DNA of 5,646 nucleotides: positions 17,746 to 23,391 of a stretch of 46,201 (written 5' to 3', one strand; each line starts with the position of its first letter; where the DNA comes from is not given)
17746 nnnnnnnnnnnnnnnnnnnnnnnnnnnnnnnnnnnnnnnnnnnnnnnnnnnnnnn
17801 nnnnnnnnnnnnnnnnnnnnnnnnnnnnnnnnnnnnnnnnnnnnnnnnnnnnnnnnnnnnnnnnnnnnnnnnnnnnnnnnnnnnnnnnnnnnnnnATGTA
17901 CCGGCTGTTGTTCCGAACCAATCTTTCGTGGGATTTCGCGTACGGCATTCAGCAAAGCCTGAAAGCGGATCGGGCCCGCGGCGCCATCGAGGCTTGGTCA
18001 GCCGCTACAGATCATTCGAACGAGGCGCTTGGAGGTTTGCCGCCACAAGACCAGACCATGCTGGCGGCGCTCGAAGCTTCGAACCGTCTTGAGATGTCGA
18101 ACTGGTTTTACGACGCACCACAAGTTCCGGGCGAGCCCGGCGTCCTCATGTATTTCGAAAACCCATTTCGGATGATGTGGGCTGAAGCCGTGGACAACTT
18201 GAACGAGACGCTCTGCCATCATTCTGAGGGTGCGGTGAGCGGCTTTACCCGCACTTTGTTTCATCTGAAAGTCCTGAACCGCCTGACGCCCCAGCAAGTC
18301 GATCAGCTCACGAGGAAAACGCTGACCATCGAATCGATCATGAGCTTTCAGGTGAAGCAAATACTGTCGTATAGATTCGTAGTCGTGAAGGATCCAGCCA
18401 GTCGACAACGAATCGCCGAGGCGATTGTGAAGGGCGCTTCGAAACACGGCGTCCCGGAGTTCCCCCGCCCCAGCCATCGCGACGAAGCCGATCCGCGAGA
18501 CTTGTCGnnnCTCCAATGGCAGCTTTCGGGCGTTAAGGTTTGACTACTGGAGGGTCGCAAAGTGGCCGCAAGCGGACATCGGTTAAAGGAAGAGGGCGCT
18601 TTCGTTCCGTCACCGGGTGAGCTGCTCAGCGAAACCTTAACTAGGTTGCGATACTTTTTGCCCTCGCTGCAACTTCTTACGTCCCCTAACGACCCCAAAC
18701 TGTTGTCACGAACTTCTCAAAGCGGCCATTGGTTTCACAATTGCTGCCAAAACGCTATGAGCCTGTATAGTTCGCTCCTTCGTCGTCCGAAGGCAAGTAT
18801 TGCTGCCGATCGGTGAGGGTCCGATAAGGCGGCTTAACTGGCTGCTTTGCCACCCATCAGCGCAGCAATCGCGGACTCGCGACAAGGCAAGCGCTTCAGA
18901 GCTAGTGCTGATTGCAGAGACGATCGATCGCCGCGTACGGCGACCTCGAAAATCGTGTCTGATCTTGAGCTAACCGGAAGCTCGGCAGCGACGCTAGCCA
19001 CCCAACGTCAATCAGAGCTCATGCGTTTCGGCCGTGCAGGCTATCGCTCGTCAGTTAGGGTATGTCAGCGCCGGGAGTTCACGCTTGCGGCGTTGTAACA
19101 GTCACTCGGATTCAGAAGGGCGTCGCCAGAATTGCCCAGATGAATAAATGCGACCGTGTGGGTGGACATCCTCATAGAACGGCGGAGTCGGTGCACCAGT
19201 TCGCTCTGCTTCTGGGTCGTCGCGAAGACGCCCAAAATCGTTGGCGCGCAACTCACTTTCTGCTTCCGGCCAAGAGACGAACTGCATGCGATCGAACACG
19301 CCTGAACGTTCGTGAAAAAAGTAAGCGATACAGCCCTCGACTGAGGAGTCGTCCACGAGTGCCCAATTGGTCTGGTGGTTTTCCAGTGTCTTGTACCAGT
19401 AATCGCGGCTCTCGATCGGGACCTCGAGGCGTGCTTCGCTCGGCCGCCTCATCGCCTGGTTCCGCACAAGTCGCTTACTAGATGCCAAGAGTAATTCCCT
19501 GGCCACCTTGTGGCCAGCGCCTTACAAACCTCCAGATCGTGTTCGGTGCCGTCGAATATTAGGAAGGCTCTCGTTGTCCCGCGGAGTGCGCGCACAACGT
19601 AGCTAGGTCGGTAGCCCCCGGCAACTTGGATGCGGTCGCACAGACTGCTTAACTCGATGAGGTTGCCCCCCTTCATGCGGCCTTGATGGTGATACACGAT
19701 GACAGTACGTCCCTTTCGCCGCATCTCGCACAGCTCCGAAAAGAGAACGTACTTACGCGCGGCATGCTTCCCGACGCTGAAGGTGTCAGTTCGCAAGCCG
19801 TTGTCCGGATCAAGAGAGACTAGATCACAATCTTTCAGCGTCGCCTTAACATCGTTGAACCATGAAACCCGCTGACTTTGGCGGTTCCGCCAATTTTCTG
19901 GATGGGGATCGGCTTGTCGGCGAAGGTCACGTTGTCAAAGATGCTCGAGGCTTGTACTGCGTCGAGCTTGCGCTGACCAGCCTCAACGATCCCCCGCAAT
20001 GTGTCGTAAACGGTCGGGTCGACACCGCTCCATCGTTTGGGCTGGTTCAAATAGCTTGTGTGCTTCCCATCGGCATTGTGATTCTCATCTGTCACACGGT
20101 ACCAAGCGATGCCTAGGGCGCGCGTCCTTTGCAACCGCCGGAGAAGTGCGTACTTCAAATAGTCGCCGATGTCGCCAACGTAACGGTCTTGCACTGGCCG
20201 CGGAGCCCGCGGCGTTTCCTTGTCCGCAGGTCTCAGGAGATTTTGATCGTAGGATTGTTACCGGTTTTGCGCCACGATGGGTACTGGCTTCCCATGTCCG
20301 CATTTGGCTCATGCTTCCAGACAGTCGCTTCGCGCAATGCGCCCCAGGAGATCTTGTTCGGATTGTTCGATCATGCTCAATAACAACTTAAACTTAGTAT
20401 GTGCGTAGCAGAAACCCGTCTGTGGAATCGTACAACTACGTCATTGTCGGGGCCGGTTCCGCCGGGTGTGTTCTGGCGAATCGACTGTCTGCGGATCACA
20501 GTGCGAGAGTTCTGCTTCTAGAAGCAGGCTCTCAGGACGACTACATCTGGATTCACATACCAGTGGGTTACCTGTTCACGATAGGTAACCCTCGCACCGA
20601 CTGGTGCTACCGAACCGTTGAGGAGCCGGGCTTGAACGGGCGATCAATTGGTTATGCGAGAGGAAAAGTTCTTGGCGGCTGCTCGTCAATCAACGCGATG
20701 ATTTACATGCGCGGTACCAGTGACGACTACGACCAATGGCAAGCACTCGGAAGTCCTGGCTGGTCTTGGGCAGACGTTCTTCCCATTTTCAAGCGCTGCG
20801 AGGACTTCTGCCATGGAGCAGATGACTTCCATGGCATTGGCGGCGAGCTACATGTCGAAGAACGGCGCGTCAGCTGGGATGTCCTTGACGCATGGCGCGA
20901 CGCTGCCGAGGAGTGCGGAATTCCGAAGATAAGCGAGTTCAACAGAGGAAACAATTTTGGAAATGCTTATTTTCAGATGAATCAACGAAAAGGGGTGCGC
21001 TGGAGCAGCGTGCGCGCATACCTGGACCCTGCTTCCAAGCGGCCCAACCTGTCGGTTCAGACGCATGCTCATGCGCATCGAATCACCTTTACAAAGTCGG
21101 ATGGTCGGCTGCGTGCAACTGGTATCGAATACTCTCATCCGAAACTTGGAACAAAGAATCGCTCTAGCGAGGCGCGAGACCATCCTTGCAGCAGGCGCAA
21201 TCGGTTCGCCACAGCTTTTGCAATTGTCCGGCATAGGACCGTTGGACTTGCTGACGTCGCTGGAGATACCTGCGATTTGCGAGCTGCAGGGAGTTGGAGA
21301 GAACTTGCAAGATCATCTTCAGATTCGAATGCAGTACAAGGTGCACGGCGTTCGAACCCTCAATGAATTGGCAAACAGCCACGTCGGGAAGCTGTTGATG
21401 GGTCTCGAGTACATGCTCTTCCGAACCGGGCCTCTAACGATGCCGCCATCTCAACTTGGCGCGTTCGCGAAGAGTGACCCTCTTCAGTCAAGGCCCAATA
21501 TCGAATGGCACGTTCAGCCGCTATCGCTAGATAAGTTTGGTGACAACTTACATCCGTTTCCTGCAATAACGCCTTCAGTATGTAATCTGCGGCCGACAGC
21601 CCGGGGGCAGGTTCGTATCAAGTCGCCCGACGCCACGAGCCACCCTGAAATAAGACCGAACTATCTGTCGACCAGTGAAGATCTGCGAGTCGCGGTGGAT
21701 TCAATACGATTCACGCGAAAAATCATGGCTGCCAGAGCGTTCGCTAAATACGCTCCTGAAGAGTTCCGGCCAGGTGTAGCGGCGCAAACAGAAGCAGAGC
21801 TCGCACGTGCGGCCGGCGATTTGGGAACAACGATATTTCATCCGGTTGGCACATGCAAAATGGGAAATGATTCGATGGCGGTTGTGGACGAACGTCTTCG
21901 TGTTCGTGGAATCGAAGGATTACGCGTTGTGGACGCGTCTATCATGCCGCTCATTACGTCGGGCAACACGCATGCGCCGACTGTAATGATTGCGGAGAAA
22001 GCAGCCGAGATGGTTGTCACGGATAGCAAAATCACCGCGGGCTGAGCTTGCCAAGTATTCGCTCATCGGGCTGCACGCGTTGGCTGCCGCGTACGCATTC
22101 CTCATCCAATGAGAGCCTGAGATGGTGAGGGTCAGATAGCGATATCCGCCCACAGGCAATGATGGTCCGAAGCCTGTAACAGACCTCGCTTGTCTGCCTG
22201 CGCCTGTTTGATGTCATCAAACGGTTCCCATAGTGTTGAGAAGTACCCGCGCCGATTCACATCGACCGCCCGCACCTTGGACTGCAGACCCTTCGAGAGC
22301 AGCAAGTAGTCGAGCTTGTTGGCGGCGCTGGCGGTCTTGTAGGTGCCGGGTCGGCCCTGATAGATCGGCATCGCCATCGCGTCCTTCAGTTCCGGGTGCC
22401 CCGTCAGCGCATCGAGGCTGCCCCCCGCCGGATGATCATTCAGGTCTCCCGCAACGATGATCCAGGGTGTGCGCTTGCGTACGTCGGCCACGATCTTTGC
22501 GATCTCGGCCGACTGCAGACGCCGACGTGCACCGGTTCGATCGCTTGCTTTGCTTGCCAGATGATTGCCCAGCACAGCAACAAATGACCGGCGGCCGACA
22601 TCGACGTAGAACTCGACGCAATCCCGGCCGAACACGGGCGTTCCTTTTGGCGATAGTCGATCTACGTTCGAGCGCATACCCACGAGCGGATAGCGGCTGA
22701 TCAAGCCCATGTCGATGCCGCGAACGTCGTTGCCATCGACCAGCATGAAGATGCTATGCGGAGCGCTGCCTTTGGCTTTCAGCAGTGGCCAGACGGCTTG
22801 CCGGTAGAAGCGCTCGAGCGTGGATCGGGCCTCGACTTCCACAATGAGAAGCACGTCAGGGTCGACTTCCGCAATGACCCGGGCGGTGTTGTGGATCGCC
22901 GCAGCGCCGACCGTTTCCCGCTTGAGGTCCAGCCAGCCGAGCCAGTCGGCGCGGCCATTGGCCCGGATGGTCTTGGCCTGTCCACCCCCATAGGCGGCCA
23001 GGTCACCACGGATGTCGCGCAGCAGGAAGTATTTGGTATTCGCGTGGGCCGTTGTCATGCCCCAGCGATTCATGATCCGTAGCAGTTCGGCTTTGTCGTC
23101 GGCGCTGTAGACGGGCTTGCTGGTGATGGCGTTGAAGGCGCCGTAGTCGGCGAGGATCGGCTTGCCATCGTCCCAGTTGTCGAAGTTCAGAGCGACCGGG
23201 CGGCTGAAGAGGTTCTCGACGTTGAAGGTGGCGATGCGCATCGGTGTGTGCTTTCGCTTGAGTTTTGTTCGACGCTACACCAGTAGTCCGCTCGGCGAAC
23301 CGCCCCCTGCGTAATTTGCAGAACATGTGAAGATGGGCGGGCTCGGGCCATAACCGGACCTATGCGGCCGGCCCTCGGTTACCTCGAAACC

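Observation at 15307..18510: Pyrophosphatase-like gene plus a 763-aa TPR / TIR-or-NDT-like protein: candidate undescribed nucleotide-targeting conflict module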

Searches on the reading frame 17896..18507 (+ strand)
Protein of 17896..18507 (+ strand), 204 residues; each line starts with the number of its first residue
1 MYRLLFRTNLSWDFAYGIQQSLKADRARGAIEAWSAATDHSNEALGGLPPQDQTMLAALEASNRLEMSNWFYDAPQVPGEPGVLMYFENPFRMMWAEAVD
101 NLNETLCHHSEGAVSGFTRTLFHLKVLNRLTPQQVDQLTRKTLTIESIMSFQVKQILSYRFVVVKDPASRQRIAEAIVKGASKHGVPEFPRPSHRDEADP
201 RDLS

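Call 26: search_solved_structures(query=A3, max_evalue=10, show_alignments=3)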
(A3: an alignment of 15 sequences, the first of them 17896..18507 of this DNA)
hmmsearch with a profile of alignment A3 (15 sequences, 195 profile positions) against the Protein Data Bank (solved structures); distinct sequences matched with E-value up to 10: 5.
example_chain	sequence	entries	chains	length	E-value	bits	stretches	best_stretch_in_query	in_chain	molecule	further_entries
7cj0_D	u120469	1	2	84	0.75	12.6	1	5-72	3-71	DnaJ homolog subfamily C member 9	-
5kmp_A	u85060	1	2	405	1.6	11.5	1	136-185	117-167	FAD-dependent pyridine nucleotide-disulfide oxidoreductase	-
4nwz_A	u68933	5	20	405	2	11.2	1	136-185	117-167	FAD-dependent pyridine nucleotide-disulfide oxidoreductase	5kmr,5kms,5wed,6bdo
2lwf_A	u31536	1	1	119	2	11.2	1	72-111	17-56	Monothiol glutaredoxin-S16, chloroplastic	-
5kmq_A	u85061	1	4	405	2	11.2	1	136-185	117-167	FAD-dependent pyridine nucleotide-disulfide oxidoreductase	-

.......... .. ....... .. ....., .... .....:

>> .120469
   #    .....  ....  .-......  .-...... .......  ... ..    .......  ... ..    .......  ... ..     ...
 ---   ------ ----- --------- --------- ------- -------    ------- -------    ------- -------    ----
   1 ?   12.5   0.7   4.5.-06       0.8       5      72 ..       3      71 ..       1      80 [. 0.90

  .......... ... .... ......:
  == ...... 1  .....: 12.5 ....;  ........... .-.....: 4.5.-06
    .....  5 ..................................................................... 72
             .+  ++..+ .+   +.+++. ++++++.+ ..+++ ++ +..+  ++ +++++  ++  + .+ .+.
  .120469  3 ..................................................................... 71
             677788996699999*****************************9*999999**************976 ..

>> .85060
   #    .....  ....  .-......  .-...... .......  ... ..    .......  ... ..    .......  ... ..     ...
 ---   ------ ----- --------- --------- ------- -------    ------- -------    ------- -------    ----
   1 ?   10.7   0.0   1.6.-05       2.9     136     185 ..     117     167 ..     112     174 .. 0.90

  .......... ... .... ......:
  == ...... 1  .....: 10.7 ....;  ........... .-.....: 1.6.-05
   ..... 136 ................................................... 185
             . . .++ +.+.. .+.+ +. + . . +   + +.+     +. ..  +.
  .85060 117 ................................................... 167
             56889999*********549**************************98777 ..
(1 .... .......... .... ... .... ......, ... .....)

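Call 40: search_protein_families(library=pfam, alignment_id=A3, max_evalue=10)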
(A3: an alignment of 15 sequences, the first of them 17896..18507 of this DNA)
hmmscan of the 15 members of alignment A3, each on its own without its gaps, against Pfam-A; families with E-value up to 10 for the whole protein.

A. member 1, window:17896-18507:+ (204 aa): 0 families

B. families by the number of members that match (of 15 scanned): 5 families
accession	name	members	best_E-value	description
PF20642.2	TAF1C_HB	1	0.042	TAF1C, helical bundle domain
PF02627.25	CMD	1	0.12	Carboxymuconolactone decarboxylase family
PF22000.2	DUF6929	1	0.23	Family of unknown function (DUF6929)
PF06526.17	DUF1107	1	0.23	Protein of unknown function (DUF1107)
PF21313.2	EthR_C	1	0.26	Transcriptional regulator EthR, C-terminal domain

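Call 45: predict_structure(alignment_id=A3)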
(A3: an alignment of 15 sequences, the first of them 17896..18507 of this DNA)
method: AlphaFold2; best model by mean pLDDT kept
length: 204 residues; sequences in the alignment: 15
mean_pLDDT: 83.6   pTM: 0.72
mean pLDDT of the five models: 83.6, 83.1, 82.2, 81.0, 80.7
residues with pLDDT >= 90: 140; 70-90: 13; 50-70: 25; < 50: 26
segments of 3 or more residues with pLDDT < 50: 1-10, 30-35, 194-200, 202-204
pLDDT, mean of each block of 10 residues (from residue 1): 45 66 56 54 89 97 95 95 93 94 97 95 93 95 95 95 98 95 91 48 47
secondary structure, 60 per line:
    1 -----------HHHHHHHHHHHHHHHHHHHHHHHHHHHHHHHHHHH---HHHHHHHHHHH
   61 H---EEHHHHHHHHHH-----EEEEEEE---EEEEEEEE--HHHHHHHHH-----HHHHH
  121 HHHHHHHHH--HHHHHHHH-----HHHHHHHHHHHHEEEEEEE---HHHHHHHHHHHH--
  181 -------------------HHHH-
elements in order: H12-46 H50-61 H67-76 E82-88 E92-99 H102-110 H116-129 H132-139 H145-156 E157-163 H167-178 H200-203

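Call 47: fold_search(model_id=the predicted structure, library=pdb)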
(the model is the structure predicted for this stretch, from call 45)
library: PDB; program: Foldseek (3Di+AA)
matches with E <= 10: 166; with E <= 0.001: 0
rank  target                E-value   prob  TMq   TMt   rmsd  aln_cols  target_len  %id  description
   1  2lwf_MODEL_1_A        5.4e-03  1.00  0.33  0.53   4.1       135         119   11  Structure of N-terminal domain of a plant Grx (released 2013-05-22)
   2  1yd5                  1.1e-02  0.99  0.29  0.60   7.1       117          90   14  Crystal structure of the GIY-YIG N-terminal endonuclease domain of UvrC from Thermotoga maritima: Point mutant N88A boun (released 2005-03-01)
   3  1yd4                  1.1e-02  0.99  0.29  0.61   7.2       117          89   14  Crystal structure of the GIY-YIG N-terminal endonuclease domain of UvrC from Thermotoga maritima: Point mutant Y29F boun (released 2005-03-01)
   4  1yd3                  1.6e-02  0.99  0.29  0.61   7.0       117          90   14  Crystal structure of the GIY-YIG N-terminal endonuclease domain of UvrC from Thermotoga maritima: Point mutant Y43F boun (released 2005-03-01)
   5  1yd2                  1.8e-02  0.99  0.29  0.60   7.1       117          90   14  Crystal structure of the GIY-YIG N-terminal endonuclease domain of UvrC from Thermotoga maritima: Point mutant Y19F boun (released 2005-03-01)
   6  3qp1                  2.9e-02  0.14  0.14  0.15  12.5       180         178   11  Crystal structure of CviR ligand-binding domain bound to the native ligand C6-HSL (released 2011-03-30)
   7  1ycz                  3.5e-02  0.98  0.28  0.60   6.7       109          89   14  Crystal structure of the GIY-YIG N-terminal endonuclease domain of UvrC from Thermotoga maritima (released 2005-03-01)
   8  1yd6_C                4.2e-02  1.00  0.35  0.70   2.9       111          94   12  Crystal structure of the GIY-YIG N-terminal endonuclease domain of UvrC from Bacillus caldotenax (released 2005-03-01)
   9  1yd6_A                7.9e-02  0.98  0.32  0.64   5.3       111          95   10  Crystal structure of the GIY-YIG N-terminal endonuclease domain of UvrC from Bacillus caldotenax (released 2005-03-01)
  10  1yd6_B                1.8e-01  0.93  0.31  0.66   5.4       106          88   10  Crystal structure of the GIY-YIG N-terminal endonuclease domain of UvrC from Bacillus caldotenax (released 2005-03-01)
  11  3h35_C                2.3e-01  0.08  0.15  0.20  14.2       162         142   12  Structure of the uncharacterized protein ABO_0056 from the hydrocarbon-degrading marine bacterium Alcanivorax borkumen (released 2009-05-12)
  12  1yd6_D                2.6e-01  0.90  0.32  0.63   5.3       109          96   10  Crystal structure of the GIY-YIG N-terminal endonuclease domain of UvrC from Bacillus caldotenax (released 2005-03-01)
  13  3gqj                  2.9e-01  0.13  0.20  0.18  12.3       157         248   13  Crystal structure of Cell Inhibiting Factor (Cif) from Photorhabdus luminescens (released 2009-06-02)
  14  4fbj_A                3.5e-01  0.15  0.23  0.19  11.6       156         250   12  Structure of the Cif:Nedd8 complex - Photorhabdus luminescens Cycle Inhibiting Factor in complex with human Nedd8 (released 2012-06-20)
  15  4f8c_C                5.1e-01  0.10  0.21  0.18  12.4       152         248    8  Structure of the Cif:Nedd8 complex - Yersinia pseudotuberculosis Cycle Inhibiting Factor in complex with human Nedd8 (released 2012-06-20)
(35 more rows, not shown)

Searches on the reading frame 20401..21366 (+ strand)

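Call 59: search_protein_families(library=pfam, proteins=[window:20401-21366:+], max_evalue=0.01)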
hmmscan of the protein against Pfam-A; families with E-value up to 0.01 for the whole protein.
window:20401-21366:+ (321 aa): 5 families
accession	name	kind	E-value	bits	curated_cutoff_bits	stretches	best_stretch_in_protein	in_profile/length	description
PF00732.25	GMC_oxred_N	-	2.2e-34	119.6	23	1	11-258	1-181/218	GMC oxidoreductase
PF13450.12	NAD_binding_8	-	0.00014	22.5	21.9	1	15-44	1-29/68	NAD(P)-binding Rossmann-like domain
PF05834.18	Lycopene_cycl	-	0.00046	19.8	23.4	1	14-45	3-35/380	Lycopene cyclase protein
PF07992.20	Pyr_redox_2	-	0.0031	17.4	26.1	1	11-43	1-32/291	Pyridine nucleotide-disulphide oxidoreductase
PF01266.30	DAO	-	0.0034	17.4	27.9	1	13-43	2-31/353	FAD dependent oxidoreductase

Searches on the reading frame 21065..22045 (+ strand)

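Call 59: search_protein_families(library=pfam, proteins=[window:21065-22045:+], max_evalue=0.01)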
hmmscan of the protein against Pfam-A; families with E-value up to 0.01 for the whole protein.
window:21065-22045:+ (326 aa): 2 families
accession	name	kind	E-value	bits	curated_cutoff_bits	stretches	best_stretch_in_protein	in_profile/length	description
PF05199.19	GMC_oxred_C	-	5.9e-38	131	24.6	1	177-310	1-139/139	GMC oxidoreductase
PF00732.25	GMC_oxred_N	-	1.7e-09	38.2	23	1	29-85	174-217/218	GMC oxidoreductase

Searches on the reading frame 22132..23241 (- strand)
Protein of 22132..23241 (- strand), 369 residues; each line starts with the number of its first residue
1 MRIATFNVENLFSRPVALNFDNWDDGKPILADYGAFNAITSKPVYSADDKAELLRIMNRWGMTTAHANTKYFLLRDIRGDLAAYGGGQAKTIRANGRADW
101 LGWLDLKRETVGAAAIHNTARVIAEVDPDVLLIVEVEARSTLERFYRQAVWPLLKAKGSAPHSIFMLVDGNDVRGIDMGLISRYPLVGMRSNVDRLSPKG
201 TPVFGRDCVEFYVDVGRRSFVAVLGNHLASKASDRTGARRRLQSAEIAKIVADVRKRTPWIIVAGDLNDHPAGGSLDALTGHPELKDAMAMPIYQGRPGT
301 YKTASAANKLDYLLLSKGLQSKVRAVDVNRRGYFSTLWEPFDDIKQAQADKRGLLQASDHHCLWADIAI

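Call 59: search_protein_families(library=pfam, proteins=[window:22132-23241:-], max_evalue=0.01)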
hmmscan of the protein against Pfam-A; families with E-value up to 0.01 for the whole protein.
window:22132-23241:- (369 aa): 2 families
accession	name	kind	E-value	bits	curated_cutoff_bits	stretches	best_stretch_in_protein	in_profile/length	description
PF03372.29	Exo_endo_phos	-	2e-11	44.5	24.5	1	116-360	19-225/225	Endonuclease/Exonuclease/phosphatase family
PF19580.5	Exo_endo_phos_3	-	4.4e-11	42.8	27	1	116-322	41-255/311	Endonuclease/Exonuclease/phosphatase family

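Call 90: search_protein_families(library=padloc, proteins=[window:22132-23238:-], max_evalue=0.001)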
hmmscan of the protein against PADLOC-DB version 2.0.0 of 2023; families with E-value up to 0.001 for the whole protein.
window:22132-23238:- (368 aa): 0 families
